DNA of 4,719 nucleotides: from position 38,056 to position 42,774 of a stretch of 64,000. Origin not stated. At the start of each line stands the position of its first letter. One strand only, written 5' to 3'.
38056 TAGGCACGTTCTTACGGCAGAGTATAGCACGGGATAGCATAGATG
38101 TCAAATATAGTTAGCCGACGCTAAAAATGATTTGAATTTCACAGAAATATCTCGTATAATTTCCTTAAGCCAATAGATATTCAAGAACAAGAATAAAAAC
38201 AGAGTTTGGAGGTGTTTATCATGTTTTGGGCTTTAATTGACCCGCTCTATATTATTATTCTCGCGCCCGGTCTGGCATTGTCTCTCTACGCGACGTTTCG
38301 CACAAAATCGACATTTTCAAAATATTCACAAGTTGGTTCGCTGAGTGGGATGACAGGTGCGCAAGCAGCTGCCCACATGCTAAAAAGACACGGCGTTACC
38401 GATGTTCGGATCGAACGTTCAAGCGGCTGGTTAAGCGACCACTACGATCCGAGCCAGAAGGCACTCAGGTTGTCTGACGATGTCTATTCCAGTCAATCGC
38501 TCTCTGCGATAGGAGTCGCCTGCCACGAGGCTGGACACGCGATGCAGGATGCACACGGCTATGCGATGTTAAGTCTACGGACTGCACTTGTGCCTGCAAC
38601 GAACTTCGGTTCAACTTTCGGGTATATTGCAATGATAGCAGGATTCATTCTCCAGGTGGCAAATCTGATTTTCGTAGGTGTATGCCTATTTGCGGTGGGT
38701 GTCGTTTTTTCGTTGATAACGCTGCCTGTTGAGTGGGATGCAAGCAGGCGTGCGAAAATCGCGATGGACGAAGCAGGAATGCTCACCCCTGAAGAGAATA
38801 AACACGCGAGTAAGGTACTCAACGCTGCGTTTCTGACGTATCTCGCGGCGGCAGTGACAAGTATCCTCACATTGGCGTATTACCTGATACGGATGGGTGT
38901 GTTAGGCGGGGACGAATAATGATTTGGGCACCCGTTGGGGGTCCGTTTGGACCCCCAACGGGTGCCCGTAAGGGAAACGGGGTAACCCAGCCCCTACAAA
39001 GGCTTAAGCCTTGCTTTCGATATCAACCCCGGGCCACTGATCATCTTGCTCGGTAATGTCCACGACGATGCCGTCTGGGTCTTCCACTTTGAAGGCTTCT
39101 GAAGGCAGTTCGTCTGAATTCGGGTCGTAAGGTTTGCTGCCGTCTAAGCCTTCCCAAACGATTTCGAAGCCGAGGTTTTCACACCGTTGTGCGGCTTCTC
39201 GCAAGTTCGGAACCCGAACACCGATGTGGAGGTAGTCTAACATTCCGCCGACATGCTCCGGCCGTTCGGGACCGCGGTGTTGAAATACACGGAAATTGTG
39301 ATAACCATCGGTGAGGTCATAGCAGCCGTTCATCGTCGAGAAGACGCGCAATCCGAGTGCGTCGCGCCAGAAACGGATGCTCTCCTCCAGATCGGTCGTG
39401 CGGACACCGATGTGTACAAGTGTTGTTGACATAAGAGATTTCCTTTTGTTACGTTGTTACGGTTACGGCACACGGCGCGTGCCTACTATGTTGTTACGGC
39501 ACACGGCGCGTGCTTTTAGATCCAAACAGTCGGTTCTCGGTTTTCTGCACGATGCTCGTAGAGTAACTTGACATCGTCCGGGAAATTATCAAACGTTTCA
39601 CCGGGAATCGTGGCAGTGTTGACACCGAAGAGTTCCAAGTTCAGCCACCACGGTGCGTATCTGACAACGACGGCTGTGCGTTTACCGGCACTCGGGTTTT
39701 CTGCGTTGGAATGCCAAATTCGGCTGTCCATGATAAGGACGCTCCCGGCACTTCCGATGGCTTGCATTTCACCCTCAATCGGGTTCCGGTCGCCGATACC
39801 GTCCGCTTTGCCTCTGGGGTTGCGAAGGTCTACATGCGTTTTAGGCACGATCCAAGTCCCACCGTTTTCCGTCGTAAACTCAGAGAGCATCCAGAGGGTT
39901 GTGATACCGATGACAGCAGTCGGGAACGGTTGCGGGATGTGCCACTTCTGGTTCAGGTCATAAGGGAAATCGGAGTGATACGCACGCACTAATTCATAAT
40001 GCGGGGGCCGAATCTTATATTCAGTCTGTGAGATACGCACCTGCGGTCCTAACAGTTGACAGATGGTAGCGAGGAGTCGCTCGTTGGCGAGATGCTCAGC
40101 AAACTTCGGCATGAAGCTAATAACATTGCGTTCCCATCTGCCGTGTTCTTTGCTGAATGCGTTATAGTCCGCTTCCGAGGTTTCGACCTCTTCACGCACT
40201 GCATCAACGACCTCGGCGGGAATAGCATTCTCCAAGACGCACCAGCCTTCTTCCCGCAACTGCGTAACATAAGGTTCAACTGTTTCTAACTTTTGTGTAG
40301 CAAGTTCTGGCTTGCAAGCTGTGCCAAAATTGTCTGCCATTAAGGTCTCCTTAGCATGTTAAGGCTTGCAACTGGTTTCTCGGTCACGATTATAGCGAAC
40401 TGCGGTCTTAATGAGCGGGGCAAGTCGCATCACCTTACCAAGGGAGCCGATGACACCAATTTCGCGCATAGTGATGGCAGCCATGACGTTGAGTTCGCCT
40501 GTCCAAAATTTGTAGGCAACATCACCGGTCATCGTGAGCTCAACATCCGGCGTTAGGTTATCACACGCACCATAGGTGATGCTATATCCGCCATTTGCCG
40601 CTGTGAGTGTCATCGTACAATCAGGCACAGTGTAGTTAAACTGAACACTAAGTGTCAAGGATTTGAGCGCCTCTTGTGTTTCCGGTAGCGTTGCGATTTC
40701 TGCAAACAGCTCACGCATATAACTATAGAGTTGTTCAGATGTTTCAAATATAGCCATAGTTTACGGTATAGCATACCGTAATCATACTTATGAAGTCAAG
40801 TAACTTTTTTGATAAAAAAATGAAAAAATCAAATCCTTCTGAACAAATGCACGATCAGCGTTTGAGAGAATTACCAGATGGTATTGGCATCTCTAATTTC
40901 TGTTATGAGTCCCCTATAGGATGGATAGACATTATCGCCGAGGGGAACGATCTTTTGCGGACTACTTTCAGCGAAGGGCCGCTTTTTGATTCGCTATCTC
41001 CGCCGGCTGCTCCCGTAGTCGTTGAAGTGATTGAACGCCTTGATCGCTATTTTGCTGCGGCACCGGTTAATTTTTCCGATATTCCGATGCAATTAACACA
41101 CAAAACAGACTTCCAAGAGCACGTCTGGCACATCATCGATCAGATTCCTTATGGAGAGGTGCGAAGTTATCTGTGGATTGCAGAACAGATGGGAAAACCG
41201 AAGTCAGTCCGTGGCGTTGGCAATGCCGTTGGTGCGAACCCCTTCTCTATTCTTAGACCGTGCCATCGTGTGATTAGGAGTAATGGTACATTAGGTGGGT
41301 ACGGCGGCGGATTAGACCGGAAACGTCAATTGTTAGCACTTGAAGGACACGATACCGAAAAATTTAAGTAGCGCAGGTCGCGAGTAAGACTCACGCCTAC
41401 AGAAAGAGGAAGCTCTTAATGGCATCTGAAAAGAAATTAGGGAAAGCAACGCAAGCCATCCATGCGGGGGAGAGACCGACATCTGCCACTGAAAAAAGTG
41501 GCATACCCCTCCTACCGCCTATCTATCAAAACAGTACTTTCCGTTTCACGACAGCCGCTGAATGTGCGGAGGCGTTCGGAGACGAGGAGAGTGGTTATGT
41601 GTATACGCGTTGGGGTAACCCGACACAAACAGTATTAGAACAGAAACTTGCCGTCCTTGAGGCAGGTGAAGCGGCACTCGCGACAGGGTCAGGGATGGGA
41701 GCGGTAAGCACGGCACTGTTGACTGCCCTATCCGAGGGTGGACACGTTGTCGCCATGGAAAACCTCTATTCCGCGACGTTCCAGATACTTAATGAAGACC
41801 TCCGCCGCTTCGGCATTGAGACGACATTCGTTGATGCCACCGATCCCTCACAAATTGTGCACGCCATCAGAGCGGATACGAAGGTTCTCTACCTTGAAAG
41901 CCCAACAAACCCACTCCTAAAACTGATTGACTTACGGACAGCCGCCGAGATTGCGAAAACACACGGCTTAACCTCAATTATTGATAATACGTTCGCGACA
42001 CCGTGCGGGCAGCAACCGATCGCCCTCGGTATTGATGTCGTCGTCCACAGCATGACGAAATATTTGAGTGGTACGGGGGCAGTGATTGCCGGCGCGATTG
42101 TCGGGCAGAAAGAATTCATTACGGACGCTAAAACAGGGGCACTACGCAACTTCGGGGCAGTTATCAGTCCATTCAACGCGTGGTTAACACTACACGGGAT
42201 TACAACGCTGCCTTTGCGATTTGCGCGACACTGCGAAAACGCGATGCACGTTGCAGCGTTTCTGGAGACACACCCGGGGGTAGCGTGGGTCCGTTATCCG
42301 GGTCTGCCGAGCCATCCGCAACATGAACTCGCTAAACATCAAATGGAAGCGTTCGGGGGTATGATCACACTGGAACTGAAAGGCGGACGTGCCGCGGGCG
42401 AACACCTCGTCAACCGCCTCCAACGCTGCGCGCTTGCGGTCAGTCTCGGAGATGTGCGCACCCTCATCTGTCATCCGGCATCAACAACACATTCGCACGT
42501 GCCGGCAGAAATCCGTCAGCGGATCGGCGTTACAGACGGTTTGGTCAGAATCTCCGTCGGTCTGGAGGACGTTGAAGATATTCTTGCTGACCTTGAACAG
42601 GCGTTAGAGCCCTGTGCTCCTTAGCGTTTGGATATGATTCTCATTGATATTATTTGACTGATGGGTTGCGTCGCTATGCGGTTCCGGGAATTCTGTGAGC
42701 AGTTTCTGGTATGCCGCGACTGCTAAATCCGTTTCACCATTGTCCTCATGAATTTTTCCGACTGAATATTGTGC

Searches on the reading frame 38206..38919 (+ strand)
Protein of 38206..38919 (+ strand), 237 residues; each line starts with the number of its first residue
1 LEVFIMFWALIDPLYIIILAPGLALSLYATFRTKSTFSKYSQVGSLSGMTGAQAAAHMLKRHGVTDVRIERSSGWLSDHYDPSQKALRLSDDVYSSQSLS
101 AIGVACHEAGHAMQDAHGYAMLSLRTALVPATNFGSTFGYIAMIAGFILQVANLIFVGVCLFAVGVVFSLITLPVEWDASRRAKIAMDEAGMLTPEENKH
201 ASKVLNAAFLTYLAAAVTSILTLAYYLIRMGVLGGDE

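Call 48: search_protein_families(library=pfam, proteins=[window:38206-38919:+], max_evalue=0.001)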
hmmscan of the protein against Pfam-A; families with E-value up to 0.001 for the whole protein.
window:38206-38919:+ (237 aa): 1 family
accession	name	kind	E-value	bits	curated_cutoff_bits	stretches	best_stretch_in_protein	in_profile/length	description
PF04298.18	Zn_peptidase_2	-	1.7e-82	276.6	27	1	15-229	1-216/218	Putative neutral zinc metallopeptidase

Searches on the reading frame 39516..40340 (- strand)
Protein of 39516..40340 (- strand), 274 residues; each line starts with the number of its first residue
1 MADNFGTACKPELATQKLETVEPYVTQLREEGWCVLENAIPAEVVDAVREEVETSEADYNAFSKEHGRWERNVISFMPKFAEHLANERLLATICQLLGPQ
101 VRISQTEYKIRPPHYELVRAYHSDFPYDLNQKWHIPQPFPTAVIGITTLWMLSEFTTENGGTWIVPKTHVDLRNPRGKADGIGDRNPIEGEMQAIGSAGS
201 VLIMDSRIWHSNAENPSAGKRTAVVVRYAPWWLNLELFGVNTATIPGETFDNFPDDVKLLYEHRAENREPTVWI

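Call 48: search_protein_families(library=pfam, proteins=[window:39516-40340:-], max_evalue=0.001)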
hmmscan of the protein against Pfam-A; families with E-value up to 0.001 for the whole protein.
window:39516-40340:- (274 aa): 1 family
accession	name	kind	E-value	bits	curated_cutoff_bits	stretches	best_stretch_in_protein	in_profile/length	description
PF05721.19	PhyH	-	4.8e-14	53.6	22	1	29-223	2-213/213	Phytanoyl-CoA dioxygenase (PhyH)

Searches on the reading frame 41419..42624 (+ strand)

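Call 48: search_protein_families(library=pfam, proteins=[window:41419-42624:+], max_evalue=0.001)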
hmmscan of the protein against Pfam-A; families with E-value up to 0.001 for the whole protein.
window:41419-42624:+ (401 aa): 3 families
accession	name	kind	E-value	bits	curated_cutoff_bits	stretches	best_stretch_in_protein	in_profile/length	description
PF01053.26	Cys_Met_Meta_PP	-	8.4e-137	456.2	27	1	10-397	1-381/381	Cys/Met metabolism PLP-dependent enzyme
PF00155.27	Aminotran_1_2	-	1.9e-07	31.1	19.7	1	51-231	24-235/361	Aminotransferase class I and II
PF06838.17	Met_gamma_lyase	-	0.00074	18.6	24.2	0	57-238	47-247/405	Methionine gamma-lyase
